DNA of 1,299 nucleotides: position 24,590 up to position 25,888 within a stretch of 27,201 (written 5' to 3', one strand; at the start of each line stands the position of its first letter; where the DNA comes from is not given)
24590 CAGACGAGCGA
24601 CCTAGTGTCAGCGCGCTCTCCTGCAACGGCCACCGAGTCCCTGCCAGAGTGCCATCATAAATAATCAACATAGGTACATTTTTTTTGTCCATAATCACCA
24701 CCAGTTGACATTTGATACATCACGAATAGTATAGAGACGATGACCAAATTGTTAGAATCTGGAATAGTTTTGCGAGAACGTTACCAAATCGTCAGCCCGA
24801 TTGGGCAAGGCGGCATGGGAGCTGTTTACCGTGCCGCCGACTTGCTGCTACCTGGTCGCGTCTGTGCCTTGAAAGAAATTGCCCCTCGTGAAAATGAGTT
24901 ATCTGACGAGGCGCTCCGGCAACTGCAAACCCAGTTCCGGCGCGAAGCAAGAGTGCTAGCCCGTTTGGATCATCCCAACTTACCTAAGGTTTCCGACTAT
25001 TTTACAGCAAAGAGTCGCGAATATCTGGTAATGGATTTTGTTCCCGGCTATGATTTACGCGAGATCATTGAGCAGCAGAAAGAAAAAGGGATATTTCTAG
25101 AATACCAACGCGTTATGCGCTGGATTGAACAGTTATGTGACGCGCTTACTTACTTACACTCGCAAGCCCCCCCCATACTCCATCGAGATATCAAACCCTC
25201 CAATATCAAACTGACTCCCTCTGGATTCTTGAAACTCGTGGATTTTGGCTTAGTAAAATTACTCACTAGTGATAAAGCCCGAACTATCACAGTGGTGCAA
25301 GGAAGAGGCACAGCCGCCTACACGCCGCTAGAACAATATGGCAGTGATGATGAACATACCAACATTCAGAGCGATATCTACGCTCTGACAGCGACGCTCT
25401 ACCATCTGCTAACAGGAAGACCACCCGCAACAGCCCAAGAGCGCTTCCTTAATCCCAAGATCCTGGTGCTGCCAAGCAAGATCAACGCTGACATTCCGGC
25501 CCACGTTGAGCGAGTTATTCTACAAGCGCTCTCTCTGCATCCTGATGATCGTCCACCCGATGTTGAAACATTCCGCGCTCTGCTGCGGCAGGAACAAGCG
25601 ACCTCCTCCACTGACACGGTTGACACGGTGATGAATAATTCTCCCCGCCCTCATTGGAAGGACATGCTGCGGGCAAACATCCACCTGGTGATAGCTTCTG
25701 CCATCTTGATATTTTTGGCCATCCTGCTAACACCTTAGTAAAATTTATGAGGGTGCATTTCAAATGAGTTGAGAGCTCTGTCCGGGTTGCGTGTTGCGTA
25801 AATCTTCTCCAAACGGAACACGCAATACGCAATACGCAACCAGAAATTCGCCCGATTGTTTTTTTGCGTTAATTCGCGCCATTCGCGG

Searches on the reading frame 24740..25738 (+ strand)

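Call 4: search_protein_families(library=pfam, proteins=[window:24740-25738:+], max_evalue=0.01)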
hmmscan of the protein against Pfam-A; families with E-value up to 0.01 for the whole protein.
window:24740-25738:+ (332 aa): 5 families
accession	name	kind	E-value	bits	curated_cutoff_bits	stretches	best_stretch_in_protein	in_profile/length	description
PF00069.31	Pkinase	-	2.2e-39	135.9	31.7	1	15-271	1-251/263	Protein kinase domain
PF07714.23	PK_Tyr_Ser-Thr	-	4.3e-25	88.9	23.1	1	18-273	4-250/258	Protein tyrosine and serine/threonine kinase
PF03109.22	ABC1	-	2.4e-05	24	22.9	1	72-181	123-223/244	ABC1 atypical kinase-like domain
PF01636.29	APH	-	0.0012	19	23.2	0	119-172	140-197/239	Phosphotransferase enzyme family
PF07387.17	Seadorna_VP7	-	0.0084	15.6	20.3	0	131-170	149-188/308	Seadornavirus VP7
